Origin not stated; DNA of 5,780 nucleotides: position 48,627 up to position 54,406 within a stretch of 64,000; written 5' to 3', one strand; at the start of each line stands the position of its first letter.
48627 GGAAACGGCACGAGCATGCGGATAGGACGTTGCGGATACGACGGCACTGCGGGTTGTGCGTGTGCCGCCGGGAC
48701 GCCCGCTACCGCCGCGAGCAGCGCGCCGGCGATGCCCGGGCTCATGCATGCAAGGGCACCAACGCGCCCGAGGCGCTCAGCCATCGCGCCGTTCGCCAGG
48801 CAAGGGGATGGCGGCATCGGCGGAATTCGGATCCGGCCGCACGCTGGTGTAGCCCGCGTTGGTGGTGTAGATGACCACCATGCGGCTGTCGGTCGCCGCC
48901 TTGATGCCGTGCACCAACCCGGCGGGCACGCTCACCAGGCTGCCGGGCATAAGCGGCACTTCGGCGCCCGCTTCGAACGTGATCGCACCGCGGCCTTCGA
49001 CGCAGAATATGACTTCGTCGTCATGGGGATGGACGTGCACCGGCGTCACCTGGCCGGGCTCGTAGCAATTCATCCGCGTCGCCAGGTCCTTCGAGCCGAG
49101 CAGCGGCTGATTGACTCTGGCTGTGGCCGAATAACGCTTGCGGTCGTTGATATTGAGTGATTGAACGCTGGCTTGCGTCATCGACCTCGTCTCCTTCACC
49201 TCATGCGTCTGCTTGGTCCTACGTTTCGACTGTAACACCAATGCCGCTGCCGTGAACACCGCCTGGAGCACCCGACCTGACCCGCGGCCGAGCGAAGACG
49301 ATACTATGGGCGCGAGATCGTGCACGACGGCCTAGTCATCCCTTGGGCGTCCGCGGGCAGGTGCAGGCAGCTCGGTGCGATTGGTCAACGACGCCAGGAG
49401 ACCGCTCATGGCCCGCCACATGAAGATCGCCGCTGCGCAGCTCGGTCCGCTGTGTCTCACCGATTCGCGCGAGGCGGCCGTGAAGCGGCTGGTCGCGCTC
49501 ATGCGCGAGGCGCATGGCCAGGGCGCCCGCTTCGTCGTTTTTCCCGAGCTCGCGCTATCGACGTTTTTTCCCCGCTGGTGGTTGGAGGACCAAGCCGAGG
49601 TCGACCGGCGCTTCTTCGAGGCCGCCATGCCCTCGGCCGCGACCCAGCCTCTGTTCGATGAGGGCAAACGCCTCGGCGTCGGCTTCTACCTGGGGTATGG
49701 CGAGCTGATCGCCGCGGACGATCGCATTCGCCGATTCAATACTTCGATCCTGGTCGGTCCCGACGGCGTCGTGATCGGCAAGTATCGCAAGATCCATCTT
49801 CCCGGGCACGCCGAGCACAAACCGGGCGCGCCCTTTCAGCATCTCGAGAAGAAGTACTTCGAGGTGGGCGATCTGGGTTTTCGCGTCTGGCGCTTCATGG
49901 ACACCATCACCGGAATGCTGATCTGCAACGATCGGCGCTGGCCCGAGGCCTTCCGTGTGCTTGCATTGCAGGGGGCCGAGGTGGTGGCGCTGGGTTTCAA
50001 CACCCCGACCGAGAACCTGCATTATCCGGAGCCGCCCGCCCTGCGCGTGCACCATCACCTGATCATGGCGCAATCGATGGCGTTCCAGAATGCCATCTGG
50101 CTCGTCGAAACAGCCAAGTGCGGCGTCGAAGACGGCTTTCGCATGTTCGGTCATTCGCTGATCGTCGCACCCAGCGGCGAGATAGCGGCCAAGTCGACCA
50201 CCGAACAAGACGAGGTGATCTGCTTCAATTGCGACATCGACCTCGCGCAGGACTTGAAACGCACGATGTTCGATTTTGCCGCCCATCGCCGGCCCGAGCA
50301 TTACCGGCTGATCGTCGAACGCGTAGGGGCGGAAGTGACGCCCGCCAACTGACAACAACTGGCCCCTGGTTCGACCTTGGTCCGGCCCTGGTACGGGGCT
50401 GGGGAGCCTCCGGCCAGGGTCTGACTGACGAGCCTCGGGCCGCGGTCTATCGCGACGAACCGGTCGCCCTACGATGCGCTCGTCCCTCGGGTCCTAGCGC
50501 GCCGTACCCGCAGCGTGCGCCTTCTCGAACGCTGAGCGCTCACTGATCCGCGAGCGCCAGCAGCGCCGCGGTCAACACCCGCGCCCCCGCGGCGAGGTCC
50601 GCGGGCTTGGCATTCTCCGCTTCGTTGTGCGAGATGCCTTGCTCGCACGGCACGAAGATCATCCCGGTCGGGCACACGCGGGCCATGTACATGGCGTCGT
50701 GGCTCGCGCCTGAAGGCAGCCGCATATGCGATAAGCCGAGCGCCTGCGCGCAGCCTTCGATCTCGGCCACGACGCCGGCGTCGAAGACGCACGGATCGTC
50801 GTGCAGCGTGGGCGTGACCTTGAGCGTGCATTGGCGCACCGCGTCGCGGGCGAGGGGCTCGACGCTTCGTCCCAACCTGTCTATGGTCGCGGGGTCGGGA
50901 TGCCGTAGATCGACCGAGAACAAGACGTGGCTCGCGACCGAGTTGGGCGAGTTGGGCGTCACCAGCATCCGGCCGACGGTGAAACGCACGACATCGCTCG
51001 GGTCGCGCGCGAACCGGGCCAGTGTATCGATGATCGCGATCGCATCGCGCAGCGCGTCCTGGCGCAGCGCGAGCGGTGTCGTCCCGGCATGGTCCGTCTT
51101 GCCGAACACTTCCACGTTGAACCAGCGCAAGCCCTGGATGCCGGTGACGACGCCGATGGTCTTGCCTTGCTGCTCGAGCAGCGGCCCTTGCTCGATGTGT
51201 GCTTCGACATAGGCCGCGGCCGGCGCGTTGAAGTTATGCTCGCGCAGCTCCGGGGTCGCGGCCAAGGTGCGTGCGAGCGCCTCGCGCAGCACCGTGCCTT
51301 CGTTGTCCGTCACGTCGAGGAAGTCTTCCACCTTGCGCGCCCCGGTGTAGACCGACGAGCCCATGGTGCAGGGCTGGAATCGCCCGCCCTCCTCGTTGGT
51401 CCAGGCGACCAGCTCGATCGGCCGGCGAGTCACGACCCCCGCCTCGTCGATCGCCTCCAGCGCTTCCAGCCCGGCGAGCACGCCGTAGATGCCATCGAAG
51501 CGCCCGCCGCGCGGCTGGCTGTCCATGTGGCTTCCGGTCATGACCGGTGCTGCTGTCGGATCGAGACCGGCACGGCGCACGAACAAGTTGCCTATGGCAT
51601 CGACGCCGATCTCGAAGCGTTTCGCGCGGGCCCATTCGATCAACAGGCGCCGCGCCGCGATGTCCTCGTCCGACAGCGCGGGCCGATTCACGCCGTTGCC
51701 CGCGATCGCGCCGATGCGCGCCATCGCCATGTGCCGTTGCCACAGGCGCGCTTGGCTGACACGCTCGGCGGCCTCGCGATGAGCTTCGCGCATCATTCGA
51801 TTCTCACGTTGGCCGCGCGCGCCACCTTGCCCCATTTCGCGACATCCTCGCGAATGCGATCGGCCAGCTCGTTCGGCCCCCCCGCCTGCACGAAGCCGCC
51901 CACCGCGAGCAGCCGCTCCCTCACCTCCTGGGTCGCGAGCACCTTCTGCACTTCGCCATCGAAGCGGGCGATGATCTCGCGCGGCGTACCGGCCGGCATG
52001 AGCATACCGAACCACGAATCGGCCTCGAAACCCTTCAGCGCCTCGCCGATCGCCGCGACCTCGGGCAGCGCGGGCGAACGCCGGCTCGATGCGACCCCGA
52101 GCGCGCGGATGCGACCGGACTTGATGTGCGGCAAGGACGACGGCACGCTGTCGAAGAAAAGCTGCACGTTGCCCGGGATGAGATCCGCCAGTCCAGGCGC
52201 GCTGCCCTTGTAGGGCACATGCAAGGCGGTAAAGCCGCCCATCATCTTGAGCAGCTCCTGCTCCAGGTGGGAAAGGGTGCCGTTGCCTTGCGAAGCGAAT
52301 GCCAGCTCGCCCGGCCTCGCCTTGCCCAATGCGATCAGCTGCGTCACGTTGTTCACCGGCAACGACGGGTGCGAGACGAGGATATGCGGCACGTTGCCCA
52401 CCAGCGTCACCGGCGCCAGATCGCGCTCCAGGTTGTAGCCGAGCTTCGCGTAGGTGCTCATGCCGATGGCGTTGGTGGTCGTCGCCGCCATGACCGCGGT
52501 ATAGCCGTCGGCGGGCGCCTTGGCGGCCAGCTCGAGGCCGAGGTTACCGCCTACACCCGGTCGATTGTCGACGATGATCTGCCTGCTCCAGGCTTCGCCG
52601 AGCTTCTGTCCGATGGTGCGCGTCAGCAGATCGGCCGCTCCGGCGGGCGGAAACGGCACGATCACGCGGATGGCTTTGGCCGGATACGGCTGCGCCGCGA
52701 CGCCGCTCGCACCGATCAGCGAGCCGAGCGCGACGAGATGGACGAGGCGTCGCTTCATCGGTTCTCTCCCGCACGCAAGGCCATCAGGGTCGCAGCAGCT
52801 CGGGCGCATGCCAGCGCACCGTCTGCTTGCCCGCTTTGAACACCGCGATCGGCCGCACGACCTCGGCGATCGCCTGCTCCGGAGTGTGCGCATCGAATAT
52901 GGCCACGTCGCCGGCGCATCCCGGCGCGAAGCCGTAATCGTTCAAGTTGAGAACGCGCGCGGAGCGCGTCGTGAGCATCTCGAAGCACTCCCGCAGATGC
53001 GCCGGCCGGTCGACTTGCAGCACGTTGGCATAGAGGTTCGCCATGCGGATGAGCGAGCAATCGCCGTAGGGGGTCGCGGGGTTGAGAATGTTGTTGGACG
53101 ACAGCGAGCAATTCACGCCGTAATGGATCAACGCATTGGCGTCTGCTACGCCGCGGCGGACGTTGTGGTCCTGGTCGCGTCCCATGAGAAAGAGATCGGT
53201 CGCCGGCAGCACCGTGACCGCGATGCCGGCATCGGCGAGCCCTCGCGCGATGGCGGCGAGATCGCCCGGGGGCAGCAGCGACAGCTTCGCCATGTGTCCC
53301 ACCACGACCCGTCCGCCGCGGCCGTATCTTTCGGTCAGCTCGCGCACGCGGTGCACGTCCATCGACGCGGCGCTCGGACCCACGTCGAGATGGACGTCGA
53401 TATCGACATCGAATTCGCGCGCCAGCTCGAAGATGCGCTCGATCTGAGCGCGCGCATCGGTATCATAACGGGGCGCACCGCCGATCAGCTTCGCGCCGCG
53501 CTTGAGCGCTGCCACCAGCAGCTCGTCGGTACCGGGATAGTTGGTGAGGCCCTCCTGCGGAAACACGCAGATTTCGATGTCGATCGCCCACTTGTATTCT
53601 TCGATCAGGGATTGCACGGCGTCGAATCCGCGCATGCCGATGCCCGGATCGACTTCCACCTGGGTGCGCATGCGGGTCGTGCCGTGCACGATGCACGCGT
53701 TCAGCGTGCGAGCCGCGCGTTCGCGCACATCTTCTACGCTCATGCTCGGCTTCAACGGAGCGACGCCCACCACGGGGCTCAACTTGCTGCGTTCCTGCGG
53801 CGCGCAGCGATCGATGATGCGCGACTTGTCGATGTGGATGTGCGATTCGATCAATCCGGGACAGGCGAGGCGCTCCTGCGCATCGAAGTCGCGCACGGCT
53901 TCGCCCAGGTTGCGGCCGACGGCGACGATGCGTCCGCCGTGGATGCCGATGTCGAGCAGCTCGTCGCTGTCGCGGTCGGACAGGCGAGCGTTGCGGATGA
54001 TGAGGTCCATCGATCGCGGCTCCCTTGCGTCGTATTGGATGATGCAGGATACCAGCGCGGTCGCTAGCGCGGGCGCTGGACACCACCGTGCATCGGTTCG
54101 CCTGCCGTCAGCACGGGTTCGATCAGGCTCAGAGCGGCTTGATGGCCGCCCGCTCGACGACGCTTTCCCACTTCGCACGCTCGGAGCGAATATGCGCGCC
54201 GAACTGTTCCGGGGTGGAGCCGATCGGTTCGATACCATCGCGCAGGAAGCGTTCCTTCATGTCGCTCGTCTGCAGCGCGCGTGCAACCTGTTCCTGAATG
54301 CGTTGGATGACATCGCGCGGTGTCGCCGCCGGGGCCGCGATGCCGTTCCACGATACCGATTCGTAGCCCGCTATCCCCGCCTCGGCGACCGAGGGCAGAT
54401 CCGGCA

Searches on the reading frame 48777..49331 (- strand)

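Call 66: search_protein_families(library=pfam, proteins=[window:48777-49331:-], max_evalue=0.00001)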
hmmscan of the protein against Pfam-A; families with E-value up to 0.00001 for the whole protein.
window:48777-49331:- (184 aa): 2 families
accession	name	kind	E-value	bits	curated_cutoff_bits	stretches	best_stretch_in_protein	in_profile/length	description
PF07883.17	Cupin_2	-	6.8e-15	55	27.2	1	89-154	4-67/70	Cupin domain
PF00190.28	Cupin_1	-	5.1e-10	39.6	22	1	60-161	9-119/151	Cupin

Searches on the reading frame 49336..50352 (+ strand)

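Call 66: search_protein_families(library=pfam, proteins=[window:49336-50352:+], max_evalue=0.00001)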
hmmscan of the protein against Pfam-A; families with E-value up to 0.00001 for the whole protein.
window:49336-50352:+ (338 aa): 1 family
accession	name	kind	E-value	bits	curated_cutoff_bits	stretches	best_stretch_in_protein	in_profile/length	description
PF00795.27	CN_hydrolase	-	6.1e-45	154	23.2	1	30-308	1-255/256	Carbon-nitrogen hydrolase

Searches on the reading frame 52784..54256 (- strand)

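Call 66: search_protein_families(library=pfam, proteins=[window:52784-54256:-], max_evalue=0.00001)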
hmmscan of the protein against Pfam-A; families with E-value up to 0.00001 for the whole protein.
window:52784-54256:- (490 aa): 2 families
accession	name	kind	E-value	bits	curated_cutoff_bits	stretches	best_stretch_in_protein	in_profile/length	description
PF07969.17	Amidohydro_3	-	2.4e-26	93.7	29.7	1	171-478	152-470/472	Amidohydrolase family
PF01979.26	Amidohydro_1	-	3.9e-18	66.2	25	1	131-478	2-344/345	Amidohydrolase family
